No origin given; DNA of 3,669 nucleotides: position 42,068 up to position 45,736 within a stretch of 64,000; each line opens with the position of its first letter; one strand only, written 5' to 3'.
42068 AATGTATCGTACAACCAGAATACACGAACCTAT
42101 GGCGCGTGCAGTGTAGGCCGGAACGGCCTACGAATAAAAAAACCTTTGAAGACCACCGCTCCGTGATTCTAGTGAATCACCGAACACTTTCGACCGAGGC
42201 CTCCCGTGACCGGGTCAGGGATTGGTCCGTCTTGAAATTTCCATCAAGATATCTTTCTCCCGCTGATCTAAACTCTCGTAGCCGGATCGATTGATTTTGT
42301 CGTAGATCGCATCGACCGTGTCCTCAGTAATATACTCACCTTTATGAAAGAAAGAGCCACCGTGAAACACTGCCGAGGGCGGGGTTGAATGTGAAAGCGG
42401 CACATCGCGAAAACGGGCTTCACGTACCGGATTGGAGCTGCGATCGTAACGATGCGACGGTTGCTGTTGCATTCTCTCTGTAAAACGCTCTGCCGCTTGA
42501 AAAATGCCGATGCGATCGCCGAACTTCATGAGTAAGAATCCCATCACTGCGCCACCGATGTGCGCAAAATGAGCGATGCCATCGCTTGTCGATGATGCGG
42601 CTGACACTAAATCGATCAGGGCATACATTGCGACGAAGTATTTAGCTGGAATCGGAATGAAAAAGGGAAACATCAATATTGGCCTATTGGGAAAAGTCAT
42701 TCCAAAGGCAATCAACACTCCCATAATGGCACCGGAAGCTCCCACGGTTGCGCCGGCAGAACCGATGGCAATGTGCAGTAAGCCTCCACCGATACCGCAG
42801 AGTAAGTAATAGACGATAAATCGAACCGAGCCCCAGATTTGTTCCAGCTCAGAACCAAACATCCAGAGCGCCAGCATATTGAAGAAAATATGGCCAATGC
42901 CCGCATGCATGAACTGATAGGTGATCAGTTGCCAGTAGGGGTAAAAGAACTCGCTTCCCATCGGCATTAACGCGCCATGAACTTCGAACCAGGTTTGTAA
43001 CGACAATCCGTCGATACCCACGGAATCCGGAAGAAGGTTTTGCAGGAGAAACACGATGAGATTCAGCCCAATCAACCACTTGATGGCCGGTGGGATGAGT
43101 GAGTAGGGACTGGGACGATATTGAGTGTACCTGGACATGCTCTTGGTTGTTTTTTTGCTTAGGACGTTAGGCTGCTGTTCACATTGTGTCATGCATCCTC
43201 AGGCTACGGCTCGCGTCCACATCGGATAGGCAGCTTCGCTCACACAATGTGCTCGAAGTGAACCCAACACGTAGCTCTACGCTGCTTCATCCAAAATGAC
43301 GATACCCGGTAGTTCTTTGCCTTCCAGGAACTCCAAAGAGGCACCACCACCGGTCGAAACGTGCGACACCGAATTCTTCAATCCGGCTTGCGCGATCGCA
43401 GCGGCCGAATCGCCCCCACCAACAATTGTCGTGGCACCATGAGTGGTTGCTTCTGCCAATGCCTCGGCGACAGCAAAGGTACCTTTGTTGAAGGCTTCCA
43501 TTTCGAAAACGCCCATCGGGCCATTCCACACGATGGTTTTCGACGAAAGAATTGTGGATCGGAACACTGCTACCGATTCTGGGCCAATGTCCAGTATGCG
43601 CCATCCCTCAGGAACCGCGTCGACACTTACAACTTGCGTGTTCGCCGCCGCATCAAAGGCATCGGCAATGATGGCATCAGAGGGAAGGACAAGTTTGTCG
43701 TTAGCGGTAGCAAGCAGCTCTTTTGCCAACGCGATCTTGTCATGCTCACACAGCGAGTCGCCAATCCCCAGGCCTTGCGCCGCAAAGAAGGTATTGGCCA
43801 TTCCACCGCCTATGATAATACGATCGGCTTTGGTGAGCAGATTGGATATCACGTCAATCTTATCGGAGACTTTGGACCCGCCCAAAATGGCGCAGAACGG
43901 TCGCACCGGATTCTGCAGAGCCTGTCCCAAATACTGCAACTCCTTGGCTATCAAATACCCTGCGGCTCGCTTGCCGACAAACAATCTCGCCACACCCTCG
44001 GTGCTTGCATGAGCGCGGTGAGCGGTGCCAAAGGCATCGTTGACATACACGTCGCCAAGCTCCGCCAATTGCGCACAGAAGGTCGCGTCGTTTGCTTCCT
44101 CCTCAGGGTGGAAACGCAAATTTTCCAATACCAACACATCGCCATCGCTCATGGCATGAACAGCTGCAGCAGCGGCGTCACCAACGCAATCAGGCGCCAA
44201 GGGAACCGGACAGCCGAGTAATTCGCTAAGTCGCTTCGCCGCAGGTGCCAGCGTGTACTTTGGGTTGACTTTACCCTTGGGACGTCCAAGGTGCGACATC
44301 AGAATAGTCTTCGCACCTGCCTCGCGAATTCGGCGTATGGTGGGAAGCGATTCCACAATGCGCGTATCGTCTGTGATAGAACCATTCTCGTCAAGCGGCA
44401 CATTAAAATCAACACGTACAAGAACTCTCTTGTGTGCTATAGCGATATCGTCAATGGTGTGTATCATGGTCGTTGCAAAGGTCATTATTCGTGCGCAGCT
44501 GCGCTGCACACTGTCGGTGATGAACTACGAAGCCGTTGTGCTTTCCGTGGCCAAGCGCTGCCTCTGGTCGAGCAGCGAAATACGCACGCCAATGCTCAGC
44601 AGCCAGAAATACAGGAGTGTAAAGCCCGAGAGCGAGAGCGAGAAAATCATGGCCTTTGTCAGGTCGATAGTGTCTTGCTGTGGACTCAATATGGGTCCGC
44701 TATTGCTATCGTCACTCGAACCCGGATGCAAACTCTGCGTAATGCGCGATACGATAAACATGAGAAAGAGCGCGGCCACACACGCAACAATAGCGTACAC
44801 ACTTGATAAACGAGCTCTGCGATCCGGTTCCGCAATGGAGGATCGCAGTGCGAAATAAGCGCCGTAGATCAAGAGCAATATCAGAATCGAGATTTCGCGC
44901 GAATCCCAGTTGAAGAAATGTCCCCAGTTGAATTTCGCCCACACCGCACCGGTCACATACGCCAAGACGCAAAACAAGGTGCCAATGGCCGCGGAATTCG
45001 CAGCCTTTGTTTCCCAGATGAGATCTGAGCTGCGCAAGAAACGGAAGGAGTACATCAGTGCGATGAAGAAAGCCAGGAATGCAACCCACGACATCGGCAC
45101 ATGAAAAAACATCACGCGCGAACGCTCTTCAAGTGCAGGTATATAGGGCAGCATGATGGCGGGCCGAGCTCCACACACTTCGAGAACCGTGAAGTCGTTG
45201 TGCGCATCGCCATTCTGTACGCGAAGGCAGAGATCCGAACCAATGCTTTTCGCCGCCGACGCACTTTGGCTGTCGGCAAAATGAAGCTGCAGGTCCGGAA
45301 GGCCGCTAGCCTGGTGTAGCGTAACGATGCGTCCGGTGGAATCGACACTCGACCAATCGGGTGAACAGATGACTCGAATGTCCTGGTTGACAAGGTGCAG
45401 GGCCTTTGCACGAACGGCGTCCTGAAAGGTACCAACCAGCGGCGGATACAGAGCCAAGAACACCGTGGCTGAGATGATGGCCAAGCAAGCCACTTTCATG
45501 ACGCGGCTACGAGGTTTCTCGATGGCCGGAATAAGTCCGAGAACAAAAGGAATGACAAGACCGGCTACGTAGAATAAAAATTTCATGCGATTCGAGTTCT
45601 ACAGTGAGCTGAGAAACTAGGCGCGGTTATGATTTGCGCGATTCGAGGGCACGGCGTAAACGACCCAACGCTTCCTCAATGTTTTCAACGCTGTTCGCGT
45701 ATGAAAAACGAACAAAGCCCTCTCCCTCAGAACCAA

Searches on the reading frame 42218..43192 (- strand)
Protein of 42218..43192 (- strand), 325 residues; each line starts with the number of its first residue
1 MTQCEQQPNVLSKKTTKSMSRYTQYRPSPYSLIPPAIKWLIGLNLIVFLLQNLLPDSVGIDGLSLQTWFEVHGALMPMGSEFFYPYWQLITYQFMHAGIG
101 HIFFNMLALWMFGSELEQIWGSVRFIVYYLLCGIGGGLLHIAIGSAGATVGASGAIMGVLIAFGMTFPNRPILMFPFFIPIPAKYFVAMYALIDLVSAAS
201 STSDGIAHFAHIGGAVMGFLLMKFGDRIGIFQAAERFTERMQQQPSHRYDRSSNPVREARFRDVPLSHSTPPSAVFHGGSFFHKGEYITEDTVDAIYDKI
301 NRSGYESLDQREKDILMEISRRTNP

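Call 32: search_protein_families(library=pfam, proteins=[window:42218-43192:-], max_evalue=0.001)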
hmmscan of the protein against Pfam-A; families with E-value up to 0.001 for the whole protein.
window:42218-43192:- (325 aa): 3 families
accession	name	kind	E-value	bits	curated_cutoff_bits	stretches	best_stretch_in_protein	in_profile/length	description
PF01694.28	Rhomboid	-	3.2e-34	118.6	22.6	1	86-222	4-137/143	Rhomboid domain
PF08551.15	DUF1751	-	2.5e-07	31.6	22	1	82-148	5-70/99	Eukaryotic integral membrane protein (DUF1751)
PF20216.3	DUF6576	-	9.1e-06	26.2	27.3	1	291-322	16-47/47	Family of unknown function (DUF6576)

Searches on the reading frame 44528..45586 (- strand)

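Call 32: search_protein_families(library=pfam, proteins=[window:44528-45586:-], max_evalue=0.001)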
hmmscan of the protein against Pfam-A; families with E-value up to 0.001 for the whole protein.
window:44528-45586:- (353 aa): 1 family
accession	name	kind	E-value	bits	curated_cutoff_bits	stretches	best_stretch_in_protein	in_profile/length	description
PF01578.25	Cytochrom_C_asm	-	7e-22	78.6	29.9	1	154-287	67-212/212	Cytochrome C assembly protein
